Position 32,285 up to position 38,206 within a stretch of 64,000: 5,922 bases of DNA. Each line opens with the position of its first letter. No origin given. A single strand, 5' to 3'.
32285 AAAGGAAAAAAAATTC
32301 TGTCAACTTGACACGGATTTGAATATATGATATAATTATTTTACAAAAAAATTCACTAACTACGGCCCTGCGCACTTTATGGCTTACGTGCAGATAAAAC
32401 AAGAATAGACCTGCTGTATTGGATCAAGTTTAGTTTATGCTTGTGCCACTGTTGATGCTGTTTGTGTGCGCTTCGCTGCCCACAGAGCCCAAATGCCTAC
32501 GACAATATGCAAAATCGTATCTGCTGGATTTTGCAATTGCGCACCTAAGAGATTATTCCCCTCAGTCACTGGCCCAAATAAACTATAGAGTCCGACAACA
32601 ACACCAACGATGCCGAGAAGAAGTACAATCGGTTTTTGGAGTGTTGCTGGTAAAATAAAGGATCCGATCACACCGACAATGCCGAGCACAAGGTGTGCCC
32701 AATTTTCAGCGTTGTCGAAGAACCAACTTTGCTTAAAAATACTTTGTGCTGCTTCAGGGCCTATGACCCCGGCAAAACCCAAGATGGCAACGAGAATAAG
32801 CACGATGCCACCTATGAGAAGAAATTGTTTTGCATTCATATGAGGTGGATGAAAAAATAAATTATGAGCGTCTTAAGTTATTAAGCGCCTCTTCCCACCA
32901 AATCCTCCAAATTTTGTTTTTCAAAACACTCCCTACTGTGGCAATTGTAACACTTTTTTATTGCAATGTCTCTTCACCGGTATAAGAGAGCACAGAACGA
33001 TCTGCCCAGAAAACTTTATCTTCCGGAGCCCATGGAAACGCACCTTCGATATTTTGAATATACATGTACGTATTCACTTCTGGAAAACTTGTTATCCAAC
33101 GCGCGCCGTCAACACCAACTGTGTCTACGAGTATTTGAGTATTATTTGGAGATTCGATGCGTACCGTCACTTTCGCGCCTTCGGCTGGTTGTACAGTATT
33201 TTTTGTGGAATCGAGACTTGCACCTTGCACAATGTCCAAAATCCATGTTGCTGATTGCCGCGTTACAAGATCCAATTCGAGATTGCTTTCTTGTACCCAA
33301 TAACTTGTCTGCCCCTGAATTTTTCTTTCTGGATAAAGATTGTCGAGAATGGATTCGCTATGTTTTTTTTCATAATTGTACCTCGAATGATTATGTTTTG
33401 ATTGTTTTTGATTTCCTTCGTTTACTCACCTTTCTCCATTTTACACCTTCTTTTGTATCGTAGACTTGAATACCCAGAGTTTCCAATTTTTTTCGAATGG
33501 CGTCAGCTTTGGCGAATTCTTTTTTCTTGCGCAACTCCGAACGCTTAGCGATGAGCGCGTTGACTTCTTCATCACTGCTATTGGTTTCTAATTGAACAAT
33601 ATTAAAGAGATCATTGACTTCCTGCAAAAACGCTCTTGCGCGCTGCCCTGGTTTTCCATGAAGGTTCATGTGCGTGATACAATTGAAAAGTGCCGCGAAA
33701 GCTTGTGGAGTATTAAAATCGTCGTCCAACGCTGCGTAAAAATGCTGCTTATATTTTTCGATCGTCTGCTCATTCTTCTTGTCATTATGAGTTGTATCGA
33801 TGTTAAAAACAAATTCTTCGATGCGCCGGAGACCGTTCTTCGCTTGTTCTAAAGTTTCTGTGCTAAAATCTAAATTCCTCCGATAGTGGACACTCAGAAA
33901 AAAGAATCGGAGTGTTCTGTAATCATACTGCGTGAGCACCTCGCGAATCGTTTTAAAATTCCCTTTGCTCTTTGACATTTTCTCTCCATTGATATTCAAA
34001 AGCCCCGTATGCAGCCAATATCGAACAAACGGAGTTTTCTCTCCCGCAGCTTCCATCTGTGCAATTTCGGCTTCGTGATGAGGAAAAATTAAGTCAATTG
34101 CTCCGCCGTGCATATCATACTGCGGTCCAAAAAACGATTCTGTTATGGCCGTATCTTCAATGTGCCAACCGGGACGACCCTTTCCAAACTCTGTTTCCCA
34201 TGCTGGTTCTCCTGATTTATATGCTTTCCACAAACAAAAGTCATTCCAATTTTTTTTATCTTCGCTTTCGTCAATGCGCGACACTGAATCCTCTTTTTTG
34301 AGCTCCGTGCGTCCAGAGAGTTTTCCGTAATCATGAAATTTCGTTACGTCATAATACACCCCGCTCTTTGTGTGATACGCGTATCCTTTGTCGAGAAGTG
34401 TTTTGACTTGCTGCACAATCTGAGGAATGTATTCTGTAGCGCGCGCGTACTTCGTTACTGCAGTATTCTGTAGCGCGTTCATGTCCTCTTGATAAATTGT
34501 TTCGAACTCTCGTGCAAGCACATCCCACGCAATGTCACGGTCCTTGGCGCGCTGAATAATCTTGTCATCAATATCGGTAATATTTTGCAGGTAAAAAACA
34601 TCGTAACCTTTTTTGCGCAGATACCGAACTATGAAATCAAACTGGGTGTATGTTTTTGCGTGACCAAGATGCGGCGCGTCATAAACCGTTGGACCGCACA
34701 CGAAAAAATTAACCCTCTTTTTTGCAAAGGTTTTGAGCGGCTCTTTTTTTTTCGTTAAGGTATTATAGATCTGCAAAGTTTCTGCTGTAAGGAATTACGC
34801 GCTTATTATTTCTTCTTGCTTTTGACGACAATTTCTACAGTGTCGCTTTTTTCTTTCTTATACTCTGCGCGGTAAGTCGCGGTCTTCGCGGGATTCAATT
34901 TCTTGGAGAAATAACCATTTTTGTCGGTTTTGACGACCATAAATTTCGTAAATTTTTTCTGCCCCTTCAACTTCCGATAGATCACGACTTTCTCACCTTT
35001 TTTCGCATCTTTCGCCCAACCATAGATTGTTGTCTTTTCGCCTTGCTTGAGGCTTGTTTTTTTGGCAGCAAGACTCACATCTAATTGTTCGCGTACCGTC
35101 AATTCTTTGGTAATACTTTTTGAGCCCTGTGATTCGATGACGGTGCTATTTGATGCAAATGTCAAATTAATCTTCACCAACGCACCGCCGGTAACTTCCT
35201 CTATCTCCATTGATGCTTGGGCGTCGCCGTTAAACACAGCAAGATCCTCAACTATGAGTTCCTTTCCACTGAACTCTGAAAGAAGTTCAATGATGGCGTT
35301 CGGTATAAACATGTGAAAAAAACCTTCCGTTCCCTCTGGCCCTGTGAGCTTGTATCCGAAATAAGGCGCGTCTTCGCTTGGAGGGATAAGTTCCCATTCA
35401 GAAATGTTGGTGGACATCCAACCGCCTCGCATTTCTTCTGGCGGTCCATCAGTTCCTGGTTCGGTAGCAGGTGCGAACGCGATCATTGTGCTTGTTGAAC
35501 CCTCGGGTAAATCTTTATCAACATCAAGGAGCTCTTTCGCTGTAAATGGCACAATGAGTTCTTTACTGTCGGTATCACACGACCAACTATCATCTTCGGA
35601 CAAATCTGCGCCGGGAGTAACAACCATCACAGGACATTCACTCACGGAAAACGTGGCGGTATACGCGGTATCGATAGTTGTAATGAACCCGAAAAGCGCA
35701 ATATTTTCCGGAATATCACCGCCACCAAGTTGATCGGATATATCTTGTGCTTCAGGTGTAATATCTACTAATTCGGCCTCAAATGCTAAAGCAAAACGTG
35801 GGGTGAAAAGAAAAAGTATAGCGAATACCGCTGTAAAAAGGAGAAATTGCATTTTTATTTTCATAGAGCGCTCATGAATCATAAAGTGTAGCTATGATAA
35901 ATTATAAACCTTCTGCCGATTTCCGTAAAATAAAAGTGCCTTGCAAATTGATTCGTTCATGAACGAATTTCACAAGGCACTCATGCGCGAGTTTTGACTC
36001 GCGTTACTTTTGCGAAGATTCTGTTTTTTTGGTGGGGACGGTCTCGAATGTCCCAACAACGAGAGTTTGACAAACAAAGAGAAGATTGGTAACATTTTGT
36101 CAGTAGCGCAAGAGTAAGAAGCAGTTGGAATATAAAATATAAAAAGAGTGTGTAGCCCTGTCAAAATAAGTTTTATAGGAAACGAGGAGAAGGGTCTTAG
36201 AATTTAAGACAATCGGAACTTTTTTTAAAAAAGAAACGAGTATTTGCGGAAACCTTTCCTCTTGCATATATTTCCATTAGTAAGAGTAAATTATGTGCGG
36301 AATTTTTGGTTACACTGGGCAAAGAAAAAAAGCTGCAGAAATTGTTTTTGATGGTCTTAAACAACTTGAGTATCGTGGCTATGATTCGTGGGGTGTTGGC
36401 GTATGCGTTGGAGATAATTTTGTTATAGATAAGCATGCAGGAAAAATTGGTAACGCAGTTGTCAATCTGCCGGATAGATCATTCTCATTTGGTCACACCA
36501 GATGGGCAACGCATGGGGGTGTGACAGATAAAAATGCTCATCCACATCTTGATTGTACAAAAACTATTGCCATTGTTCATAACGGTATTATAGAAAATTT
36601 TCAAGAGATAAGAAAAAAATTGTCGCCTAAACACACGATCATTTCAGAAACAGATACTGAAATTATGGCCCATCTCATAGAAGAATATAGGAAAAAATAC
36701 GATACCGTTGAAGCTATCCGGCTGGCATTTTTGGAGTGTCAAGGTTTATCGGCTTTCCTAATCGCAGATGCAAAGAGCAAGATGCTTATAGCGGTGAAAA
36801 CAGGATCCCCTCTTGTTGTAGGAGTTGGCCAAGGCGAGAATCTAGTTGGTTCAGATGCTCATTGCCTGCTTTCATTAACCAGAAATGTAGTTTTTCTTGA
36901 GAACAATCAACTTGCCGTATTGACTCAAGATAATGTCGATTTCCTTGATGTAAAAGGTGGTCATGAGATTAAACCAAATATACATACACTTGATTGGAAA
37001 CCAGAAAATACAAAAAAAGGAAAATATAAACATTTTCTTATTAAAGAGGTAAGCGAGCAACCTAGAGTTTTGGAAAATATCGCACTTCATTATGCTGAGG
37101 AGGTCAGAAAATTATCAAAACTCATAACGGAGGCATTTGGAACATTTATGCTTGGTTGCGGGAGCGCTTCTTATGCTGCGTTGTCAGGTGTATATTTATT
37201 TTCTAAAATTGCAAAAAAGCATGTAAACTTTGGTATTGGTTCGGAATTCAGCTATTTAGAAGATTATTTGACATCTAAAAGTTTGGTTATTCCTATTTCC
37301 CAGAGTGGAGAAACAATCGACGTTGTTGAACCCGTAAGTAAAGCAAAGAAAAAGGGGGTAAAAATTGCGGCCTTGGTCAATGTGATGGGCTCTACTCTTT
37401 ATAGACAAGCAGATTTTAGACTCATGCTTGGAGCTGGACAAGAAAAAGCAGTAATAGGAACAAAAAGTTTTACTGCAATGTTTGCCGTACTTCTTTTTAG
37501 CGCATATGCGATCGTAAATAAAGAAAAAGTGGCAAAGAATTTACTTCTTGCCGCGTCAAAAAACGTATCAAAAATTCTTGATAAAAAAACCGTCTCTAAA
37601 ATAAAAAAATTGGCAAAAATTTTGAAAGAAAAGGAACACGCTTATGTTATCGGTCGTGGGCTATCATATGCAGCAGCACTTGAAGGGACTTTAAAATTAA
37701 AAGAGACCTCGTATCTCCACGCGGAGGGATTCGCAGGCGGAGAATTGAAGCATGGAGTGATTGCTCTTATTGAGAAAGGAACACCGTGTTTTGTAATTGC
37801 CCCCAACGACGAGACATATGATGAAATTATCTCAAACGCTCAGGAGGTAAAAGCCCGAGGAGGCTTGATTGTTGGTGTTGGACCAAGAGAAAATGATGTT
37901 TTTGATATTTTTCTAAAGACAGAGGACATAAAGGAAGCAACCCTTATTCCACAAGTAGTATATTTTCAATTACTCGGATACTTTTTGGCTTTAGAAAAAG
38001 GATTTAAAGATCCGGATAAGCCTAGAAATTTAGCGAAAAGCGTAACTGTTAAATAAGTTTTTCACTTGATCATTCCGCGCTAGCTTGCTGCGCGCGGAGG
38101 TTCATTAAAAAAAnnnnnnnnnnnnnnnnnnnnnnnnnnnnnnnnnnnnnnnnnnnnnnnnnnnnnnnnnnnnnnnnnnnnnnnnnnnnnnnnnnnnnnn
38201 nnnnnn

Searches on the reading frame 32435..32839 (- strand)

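Call 93: search_protein_families(library=pfam, proteins=[window:32435-32839:-], max_evalue=0.00001)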
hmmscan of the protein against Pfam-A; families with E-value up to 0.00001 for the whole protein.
window:32435-32839:- (134 aa): 1 family
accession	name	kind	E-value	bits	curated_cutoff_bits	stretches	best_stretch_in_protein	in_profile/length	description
PF14325.12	DUF4383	-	9.5e-09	36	27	0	71-131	10-75/125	Domain of unknown function (DUF4383)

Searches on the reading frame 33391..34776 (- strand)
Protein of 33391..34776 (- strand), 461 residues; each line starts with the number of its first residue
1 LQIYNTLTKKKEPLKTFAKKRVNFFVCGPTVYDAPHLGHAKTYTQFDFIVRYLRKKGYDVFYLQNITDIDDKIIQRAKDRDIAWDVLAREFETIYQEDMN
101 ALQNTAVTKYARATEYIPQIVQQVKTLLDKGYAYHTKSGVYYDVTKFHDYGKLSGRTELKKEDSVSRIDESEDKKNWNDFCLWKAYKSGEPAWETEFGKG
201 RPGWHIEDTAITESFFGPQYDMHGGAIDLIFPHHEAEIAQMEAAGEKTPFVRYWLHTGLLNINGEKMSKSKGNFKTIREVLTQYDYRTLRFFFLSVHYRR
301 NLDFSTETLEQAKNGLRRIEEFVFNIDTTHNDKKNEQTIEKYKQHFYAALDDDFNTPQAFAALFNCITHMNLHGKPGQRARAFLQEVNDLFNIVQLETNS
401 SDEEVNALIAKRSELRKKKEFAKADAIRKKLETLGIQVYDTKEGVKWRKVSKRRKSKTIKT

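Call 93: search_protein_families(library=pfam, proteins=[window:33391-34776:-], max_evalue=0.00001)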
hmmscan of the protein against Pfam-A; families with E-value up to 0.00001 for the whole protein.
window:33391-34776:- (461 aa): 6 families
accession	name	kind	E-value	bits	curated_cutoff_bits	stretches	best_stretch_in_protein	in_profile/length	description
PF01406.26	tRNA-synt_1e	-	2.4e-111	372.4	27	1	16-314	4-301/301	tRNA synthetases class I (C) catalytic domain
PF09334.17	tRNA-synt_1g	-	6.9e-18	65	20.1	2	33-146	12-126/391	tRNA synthetases class I (M)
PF00133.28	tRNA-synt_1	-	4.6e-11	42.5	22.7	1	221-304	330-413/414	tRNA synthetases class I (I, L, M and V)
PF09190.17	DALR_2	-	8.7e-10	39.5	22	1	345-392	1-47/57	DALR domain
PF23493.1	CysS_C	-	1.7e-09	38.1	23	1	402-448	5-51/51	Cysteinyl-tRNA ligase anticodon binding domain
PF01921.24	tRNA-synt_1f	-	2.6e-08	33.6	27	1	263-338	279-352/360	tRNA synthetases class I (K)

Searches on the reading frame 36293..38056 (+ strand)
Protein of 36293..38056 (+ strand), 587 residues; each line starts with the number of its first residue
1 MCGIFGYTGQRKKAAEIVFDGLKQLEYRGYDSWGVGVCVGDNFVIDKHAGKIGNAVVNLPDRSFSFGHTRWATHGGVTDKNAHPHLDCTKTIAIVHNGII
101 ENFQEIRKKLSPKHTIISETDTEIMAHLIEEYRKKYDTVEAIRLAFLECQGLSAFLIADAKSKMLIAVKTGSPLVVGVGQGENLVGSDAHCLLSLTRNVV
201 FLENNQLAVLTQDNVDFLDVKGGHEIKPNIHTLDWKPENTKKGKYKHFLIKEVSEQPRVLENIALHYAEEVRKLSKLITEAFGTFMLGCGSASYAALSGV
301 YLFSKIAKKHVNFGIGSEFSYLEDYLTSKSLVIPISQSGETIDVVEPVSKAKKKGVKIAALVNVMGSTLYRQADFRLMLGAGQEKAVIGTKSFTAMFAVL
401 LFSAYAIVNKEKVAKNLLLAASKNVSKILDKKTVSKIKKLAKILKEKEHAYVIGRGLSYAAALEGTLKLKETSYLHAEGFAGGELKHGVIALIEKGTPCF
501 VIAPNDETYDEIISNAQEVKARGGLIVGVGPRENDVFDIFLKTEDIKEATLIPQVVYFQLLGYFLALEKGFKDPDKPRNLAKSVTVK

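Call 4: search_protein_families(library=pfam, proteins=[window:36293-38056:+], max_evalue=1)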
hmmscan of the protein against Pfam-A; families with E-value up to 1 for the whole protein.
window:36293-38056:+ (587 aa): 5 families
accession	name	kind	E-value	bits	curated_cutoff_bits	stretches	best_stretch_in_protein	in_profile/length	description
PF01380.27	SIS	-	9.7e-42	142.3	25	2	285-402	9-127/131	SIS domain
PF13522.11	GATase_6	-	7.1e-16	58.9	27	1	63-187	11-129/130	Glutamine amidotransferase domain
PF13537.11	GATase_7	-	4e-12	46.7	25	1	78-193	9-122/123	Glutamine amidotransferase domain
PF13230.11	GATase_4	-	6.3e-05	22.5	23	1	1-140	1-149/272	Glutamine amidotransferases class-II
PF13580.11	SIS_2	-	0.0055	17.2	27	1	326-362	101-137/138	SIS domain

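Call 5: search_protein_families(library=ncbifam, proteins=[window:36293-38056:+], max_evalue=1)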
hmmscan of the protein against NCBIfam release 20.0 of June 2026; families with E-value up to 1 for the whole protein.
window:36293-38056:+ (587 aa): 25 families
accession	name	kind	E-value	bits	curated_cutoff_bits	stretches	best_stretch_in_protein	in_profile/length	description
NF001484.0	PRK00331.1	subfamily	7.1e-180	599.3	381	1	1-586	1-600/601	isomerizing glutamine--fructose-6-phosphate transaminase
TIGR01135.1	glmS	equivalog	2.3e-175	584.6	418.05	1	2-586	1-606/607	glutamine--fructose-6-phosphate transaminase (isomerizing)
NF046059.1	NagB_SO3506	equivalog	2e-36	125.9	430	1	249-582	4-325/330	glucosamine-6-phosphate deaminase NagB-II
NF041128.1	glucosaP_deam_GlmD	equivalog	1.5e-26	93.4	580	1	284-584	34-321/323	glucosamine-6-phosphate deaminase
TIGR01134.1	purF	equivalog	7.6e-24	84.9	350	1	2-198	1-204/432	amidophosphoribosyltransferase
TIGR01536.1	asn_synth_AEB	equivalog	2.8e-12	46.4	267.1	1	2-229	1-206/517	asparagine synthase (glutamine-hydrolyzing)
NF008458.0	PRK11337.1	equivalog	8.2e-09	34.8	378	1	326-427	186-282/293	MurR/RpiR family transcriptional regulator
NF006949.0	PRK09431.1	equivalog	8.5e-09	34.5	499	1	65-199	45-172/554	asparagine synthase B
TIGR03127.2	RuMP_HxlB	equivalog_domain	2.3e-07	30.9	160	1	268-421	17-163/178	6-phospho-3-hexuloisomerase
NF008481.0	PRK11382.1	equivalog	3.4e-07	29.8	430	1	285-523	48-285/340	fructoselysine 6-phosphate deglycase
NF040776.2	AlsR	equivalog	5e-07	28.9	400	1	326-404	174-251/279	transcriptional repressor AlsR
NF041755.1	RuMP_HxlAB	equivalog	5.5e-07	28.9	500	1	244-388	215-348/391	bifunctional 3-hexulose-6-phosphate synthase/6-phospho-3-hexuloisomerase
NF003915.0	PRK05441.1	subfamily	6.7e-07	28.6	168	1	326-450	129-255/300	N-acetylmuramic acid 6-phosphate etherase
TIGR03104.1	trio_amidotrans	equivalog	2.3e-06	26.2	570.1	1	63-134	42-113/589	N-acetylglutaminylglutamine amidotransferase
TIGR00274.1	TIGR00274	equivalog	1.9e-05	23.9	302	1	325-450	123-250/291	N-acetylmuramic acid 6-phosphate etherase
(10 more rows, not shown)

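Call 74: find_homologous_proteins(query=window:36293-38056:+, max_evalue=1e-100)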
Query window:36293-38056:+ (587 aa): 7774 proteins with E <= 1e-100 among 8000 candidates; the best 120 are listed.
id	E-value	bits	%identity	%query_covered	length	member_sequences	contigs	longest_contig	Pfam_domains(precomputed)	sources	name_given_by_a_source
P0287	0.0e+0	1288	98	100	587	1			PF01380.28,PF13522.12,PF13537.12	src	-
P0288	1.3e-296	1003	76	100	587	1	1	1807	PF01380.28,PF13522.12,PF13537.12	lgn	-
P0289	1.5e-290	983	73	100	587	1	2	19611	PF01380.28,PF13580.12,PF13522.12,PF13537.12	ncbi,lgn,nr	ncbi:glutamine--fructose-6-phosphate transaminase (isomerizing) [Candidatus Daviesbacteria bacterium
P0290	4.6e-279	945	70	100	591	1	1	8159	PF01380.28,PF13580.12,PF13522.12,PF13537.12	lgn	-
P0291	1.3e-273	927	70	100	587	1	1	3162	PF01380.28,PF13522.12,PF13537.12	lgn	-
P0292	1.9e-272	923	71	100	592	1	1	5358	PF01380.28,PF13522.12,PF13537.12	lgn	-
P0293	1.0e-266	904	68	100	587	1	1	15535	PF01380.28,PF13580.12,PF13522.12,PF13537.12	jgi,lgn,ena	jgi:glucosamine--fructose-6-phosphate aminotransferase (isomerizing)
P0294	6.0e-265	898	69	100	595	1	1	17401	PF01380.28,PF13522.12,PF13537.12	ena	-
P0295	2.5e-264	896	69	100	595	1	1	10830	PF01380.28,PF13522.12,PF13537.12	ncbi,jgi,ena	-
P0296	2.8e-260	883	68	100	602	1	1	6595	PF01380.28,PF13580.12,PF13522.12,PF13537.12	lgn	-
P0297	3.0e-260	883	68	100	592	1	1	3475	PF01380.28,PF13522.12,PF13537.12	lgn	-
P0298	6.2e-260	882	67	100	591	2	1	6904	PF13230.12,PF01380.28,PF13580.12,PF13522.12,PF13537.12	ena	-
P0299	7.2e-260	881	67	100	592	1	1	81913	PF01380.28,PF13522.12,PF13537.12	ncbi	-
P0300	7.2e-259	878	68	100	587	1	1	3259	PF01380.28,PF13522.12,PF13537.12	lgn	-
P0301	1.4e-258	877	66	100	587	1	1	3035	PF01380.28,PF13580.12,PF13522.12,PF13537.12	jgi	jgi:glutamine---fructose-6-phosphate transaminase (isomerizing)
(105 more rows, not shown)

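Call 96: list_cluster_members(proteins=[P0292, P0294, P0293, P0288, P0291])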
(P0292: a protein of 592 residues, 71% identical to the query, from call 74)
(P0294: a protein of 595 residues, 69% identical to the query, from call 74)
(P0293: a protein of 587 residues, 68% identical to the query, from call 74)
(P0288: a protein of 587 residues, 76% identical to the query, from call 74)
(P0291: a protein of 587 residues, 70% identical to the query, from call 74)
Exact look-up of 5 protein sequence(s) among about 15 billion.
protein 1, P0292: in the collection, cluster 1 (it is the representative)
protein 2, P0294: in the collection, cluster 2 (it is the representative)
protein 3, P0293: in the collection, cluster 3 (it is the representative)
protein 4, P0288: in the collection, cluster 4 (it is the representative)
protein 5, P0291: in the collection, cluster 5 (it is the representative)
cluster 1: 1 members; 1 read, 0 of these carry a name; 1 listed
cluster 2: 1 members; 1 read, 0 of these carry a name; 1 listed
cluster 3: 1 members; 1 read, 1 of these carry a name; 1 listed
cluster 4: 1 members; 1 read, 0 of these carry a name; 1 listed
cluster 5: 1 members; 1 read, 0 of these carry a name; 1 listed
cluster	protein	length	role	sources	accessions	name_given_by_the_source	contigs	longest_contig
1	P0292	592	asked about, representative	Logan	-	-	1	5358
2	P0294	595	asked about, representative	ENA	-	-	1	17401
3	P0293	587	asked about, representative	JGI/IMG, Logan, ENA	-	glucosamine--fructose-6-phosphate aminotransferase (isomerizing)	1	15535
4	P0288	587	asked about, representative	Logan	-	-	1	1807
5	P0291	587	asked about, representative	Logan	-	-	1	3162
